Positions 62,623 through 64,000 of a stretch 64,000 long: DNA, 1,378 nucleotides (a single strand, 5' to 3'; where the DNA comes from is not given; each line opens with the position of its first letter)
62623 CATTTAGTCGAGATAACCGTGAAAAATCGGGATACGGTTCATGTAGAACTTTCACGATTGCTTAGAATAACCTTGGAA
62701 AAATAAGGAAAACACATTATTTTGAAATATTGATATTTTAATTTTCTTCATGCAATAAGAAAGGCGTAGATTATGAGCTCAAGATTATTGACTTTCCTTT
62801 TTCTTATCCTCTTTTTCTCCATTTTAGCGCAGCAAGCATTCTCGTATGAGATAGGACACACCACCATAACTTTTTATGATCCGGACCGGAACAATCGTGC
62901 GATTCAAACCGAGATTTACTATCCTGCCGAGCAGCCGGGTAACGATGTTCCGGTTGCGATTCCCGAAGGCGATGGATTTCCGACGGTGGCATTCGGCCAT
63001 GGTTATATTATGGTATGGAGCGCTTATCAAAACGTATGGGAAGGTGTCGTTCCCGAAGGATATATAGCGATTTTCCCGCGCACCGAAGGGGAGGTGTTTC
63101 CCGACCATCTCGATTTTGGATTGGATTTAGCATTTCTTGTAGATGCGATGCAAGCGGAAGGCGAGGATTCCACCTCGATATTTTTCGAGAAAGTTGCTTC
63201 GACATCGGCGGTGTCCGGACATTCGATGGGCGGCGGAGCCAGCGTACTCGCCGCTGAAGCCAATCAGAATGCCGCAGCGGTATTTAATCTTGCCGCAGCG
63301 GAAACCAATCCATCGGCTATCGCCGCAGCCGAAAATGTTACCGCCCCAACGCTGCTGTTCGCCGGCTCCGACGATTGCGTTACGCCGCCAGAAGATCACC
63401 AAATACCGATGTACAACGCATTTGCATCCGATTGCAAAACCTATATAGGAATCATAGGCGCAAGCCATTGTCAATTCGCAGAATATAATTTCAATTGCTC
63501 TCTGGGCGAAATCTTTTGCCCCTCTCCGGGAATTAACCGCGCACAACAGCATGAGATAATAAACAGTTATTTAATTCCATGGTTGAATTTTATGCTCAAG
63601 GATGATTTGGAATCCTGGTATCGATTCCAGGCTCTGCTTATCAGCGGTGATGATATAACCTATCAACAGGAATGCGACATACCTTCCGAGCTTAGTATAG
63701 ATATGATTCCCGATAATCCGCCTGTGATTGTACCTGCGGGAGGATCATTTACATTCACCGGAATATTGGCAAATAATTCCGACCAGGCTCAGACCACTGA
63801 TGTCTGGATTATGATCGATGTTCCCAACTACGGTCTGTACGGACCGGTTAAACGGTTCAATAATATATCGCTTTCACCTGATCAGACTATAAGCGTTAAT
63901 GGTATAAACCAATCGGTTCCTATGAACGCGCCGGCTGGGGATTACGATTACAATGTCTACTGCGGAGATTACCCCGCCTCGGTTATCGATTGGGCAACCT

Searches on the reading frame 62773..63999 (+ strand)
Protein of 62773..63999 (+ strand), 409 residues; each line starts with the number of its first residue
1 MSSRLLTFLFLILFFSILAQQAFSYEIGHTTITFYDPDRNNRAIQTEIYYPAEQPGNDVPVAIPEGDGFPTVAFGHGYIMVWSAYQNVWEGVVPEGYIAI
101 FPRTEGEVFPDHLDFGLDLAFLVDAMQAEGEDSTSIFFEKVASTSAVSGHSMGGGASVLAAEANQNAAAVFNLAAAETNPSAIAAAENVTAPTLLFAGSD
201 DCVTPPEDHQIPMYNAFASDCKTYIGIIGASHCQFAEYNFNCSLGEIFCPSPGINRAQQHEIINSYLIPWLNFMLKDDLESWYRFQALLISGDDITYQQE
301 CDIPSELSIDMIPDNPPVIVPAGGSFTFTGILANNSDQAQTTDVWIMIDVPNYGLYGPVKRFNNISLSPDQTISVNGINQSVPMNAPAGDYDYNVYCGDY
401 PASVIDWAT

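Call 5: search_protein_families(library=pfam, max_evalue=1, proteins=[window:62773-63999:+])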
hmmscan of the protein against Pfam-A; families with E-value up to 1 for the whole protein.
window:62773-63999:+ (409 aa): 7 families
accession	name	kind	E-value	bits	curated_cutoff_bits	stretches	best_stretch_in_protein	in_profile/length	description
PF12740.14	PETase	-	1.1e-16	61.5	28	1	72-241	57-220/263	PET hydrolase-like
PF12146.15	Hydrolase_4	-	7.2e-07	29.2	27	1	182-237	183-237/239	Serine aminopeptidase, S33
PF07224.18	Chlorophyllase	-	5.7e-06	25.8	26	1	45-161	17-134/301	Chlorophyllase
PF12695.13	Abhydrolase_5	-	2.2e-05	24.7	27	1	145-239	59-147/164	Alpha/beta hydrolase family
PF01738.24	DLH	-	0.016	15.2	21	1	146-208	100-161/217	Dienelactone hydrolase family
PF00561.26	Abhydrolase_1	-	0.037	14.1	25.8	0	188-235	200-241/245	alpha/beta hydrolase fold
PF01764.32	Lipase_3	-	0.26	11.6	22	1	146-161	66-81/140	Lipase (class 3)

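Call 13: search_protein_families(library=ncbifam, max_evalue=1, proteins=[window:62773-63999:+])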
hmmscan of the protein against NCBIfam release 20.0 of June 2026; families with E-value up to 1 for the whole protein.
window:62773-63999:+ (409 aa): 5 families
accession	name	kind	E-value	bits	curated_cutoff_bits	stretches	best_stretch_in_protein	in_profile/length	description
NF051441.1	BisHyethTerphBdeA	equivalog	9.4e-10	38.2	520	1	143-234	168-256/305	bis(hydroxyethyl) terephthalate hydrolase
TIGR02427.1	protocat_pcaD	equivalog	0.0031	17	255.85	1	177-211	180-214/251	3-oxoadipate enol-lactonase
NF047920.1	lactonase_UilS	equivalog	0.022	14.5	400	1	184-235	214-264/285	UilS family quorum-quenching N-acyl-homoserine lactonase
NF051488.1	bifunc_PcaDC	exception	0.09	11.9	390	1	183-210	186-213/375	bifunctional 3-oxoadipate enol-lactonase/4-carboxymuconolactone decarboxylase PcaDC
NF047388.1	SA1320_fam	subfamily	0.15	10.5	230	1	144-176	52-85/644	SA1320 family protein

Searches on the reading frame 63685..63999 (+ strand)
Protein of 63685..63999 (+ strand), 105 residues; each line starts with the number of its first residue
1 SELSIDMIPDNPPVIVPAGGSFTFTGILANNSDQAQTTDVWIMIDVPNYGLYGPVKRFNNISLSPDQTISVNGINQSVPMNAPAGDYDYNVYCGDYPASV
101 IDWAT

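Call 18: find_related_loci(query=A3, collection=genome_contigs, flank=8000)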
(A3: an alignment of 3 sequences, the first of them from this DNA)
Query A3 (105 aa) in genome_contigs; peptide patterns used: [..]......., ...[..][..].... (x = any residue, [..] = any of these).
112 stretches matched a pattern; 16 encode a relative of the query (tblastn E <= 1e-3); 16 distinct loci.
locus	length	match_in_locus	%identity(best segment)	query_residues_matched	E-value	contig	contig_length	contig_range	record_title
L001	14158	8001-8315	86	1-105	4e-59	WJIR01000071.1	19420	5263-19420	MAG: Candidatus Zixiibacteriota bacterium isolate Bin_336 k141_1067078, whole genome shotgun sequence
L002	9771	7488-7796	68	3-105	3e-44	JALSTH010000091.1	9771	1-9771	MAG: Candidatus Zixiibacteriota bacterium isolate 356-308_metabat2_scaf2bin.092 356-308_scaffold_4719_c1, whole genome s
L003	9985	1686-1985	66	3-102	1e-42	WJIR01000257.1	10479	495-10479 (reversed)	MAG: Candidatus Zixiibacteriota bacterium isolate Bin_336 k141_3897611, whole genome shotgun sequence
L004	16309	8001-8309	60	3-105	7e-40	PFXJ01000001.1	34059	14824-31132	MAG: candidate division Zixibacteria bacterium CG_4_9_14_3_um_filter_46_8 CG_4_9_14_3_um_filter_150_scaffold_808_c, whol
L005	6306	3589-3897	59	3-105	4e-38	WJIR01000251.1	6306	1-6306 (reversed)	MAG: Candidatus Zixiibacteriota bacterium isolate Bin_336 k141_3771211, whole genome shotgun sequence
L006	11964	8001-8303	59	1-102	4e-38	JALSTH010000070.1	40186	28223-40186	MAG: Candidatus Zixiibacteriota bacterium isolate 356-308_metabat2_scaf2bin.092 356-308_scaffold_345_c1, whole genome sh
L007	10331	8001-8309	58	3-105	5e-37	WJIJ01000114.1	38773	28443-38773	MAG: Candidatus Zixiibacteriota bacterium isolate Bin_366 k141_1453815, whole genome shotgun sequence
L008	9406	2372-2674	52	2-102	4e-35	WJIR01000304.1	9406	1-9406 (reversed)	MAG: Candidatus Zixiibacteriota bacterium isolate Bin_336 k141_4471489, whole genome shotgun sequence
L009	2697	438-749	59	2-105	3e-35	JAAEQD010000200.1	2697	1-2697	MAG: Candidatus Zixiibacteriota bacterium isolate Gpa_9 GpaG_CONTIG2276645, whole genome shotgun sequence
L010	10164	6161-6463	50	2-102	2e-31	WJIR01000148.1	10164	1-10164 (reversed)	MAG: Candidatus Zixiibacteriota bacterium isolate Bin_336 k141_2057876, whole genome shotgun sequence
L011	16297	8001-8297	41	5-103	4e-19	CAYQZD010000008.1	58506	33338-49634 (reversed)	MAG TPA_asm: uncultured bacterium isolate SRP167671_co1_177 genome assembly, contig: NODE_549_length_58506_cov_6.863989,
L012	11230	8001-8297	38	3-101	3e-17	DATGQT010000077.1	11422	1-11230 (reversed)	MAG TPA_asm: Rubricoccaceae bacterium isolate SMAG_U10431 k141_941203, whole genome shotgun sequence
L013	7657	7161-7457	39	3-102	2e-16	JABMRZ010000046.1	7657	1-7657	MAG: Candidatus Tariuqbacter arcticus isolate bin.685 k141_691569, whole genome shotgun sequence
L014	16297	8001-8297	31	3-102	1e-11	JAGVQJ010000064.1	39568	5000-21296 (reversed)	MAG: Calditrichaeota bacterium isolate DeMMO3_2 c_000000005887, whole genome shotgun sequence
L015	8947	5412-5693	36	3-96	9e-10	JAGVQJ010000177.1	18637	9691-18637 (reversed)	MAG: Calditrichaeota bacterium isolate DeMMO3_2 c_000000014381, whole genome shotgun sequence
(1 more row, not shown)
